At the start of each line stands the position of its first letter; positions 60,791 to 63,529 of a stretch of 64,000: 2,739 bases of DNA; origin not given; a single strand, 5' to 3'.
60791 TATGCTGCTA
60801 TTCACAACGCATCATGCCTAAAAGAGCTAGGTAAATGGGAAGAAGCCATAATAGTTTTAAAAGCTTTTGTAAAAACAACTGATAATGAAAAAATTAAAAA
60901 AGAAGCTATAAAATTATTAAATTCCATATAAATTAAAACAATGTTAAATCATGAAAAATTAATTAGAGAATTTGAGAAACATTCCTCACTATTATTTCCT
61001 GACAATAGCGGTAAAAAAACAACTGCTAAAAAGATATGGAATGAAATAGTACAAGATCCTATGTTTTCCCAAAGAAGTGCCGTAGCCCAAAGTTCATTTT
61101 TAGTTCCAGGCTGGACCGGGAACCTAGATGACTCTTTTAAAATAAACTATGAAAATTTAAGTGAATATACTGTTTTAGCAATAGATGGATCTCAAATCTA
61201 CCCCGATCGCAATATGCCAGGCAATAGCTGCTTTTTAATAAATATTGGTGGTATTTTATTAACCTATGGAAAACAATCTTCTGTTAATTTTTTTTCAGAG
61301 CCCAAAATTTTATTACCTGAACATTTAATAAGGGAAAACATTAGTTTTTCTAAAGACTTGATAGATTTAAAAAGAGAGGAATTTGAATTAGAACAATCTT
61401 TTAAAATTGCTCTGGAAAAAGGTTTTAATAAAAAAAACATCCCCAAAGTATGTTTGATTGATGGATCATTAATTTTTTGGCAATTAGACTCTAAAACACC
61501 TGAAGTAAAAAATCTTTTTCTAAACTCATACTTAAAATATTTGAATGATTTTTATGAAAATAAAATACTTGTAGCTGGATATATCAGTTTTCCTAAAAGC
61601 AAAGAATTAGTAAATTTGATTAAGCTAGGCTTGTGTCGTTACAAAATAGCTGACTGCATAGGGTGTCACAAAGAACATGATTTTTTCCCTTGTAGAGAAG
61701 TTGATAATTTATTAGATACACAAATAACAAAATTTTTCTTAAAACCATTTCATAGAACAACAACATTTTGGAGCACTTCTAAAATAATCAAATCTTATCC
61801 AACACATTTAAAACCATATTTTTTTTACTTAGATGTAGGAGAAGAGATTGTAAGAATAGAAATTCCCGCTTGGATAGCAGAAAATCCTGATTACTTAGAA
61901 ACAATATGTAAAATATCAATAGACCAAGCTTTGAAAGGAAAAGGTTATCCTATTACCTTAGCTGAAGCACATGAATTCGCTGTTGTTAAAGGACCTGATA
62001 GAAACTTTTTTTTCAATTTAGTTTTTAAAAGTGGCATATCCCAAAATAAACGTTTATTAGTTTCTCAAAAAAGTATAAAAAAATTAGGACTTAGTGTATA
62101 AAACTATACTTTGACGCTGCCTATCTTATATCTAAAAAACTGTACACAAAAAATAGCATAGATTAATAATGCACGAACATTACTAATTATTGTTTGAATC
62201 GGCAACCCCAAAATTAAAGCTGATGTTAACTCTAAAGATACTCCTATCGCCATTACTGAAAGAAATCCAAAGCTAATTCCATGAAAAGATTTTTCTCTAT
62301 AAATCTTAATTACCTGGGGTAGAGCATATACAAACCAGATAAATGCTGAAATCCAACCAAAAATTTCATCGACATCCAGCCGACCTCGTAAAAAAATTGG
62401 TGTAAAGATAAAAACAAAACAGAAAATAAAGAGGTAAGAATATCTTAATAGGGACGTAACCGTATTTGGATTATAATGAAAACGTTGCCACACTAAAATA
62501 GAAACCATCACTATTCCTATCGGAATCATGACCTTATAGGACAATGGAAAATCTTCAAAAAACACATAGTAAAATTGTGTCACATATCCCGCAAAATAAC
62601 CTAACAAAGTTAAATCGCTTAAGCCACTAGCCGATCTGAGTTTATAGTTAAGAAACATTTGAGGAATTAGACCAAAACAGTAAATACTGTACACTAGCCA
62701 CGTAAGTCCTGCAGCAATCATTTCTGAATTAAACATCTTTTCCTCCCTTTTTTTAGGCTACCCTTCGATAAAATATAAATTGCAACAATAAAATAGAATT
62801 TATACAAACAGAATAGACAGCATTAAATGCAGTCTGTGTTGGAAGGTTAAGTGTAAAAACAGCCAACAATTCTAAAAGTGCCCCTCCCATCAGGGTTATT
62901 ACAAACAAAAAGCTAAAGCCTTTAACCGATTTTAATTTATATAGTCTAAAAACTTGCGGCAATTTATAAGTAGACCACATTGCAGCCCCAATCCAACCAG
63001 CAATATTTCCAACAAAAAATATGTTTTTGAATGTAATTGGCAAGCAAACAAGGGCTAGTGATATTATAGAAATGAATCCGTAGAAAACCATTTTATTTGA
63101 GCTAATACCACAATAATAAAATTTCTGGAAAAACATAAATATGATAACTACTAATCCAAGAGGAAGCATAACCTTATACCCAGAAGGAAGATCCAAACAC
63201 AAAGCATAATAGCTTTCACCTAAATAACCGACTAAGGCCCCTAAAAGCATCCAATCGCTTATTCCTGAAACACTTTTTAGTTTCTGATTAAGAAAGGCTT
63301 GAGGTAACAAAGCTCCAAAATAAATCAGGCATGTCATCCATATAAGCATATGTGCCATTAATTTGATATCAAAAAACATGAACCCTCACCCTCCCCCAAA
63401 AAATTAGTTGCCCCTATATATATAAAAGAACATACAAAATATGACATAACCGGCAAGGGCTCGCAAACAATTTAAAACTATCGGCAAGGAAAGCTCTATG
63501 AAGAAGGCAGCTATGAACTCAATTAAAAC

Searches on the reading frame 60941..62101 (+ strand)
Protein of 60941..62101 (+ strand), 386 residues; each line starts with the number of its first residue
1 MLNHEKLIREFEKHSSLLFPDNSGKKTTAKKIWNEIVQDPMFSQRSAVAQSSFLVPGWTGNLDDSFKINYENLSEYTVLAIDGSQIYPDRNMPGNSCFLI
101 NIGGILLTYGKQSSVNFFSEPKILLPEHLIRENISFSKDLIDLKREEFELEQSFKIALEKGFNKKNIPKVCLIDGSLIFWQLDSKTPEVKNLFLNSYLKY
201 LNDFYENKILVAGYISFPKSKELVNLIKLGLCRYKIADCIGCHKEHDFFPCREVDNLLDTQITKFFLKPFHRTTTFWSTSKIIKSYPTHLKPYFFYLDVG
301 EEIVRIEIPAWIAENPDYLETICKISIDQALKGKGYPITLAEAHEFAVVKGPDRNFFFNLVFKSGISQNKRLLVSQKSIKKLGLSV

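Call 80: search_protein_families(library=pfam, max_evalue=1e-8, proteins=[window:60941-62101:+])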
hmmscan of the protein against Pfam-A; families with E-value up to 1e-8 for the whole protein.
window:60941-62101:+ (386 aa): 1 family
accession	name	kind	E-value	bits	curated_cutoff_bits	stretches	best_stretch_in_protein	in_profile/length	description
PF09376.16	NurA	-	3.2e-29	102.6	21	1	77-349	2-254/254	NurA domain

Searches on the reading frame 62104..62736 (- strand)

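Call 80: search_protein_families(library=pfam, max_evalue=1e-8, proteins=[window:62104-62736:-])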
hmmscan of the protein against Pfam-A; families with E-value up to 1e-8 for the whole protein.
window:62104-62736:- (210 aa): 1 family
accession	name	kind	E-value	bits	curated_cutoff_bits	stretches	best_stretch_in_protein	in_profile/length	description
PF04193.19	PQ-loop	-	4e-22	78.2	22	2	125-181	4-60/61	PQ loop repeat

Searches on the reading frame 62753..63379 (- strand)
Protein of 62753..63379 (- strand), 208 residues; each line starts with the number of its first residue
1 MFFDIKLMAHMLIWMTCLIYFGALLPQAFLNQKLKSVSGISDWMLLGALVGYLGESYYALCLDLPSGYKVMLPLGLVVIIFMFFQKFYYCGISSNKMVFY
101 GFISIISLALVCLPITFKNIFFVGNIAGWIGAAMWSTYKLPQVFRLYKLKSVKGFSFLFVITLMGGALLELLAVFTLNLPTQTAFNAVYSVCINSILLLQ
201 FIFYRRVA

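Call 80: search_protein_families(library=pfam, max_evalue=1e-8, proteins=[window:62753-63379:-])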
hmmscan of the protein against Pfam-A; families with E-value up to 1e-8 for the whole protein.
window:62753-63379:- (208 aa): 1 family
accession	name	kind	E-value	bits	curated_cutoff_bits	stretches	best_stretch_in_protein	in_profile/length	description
PF04193.19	PQ-loop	-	4.4e-21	74.8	22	2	124-180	2-58/61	PQ loop repeat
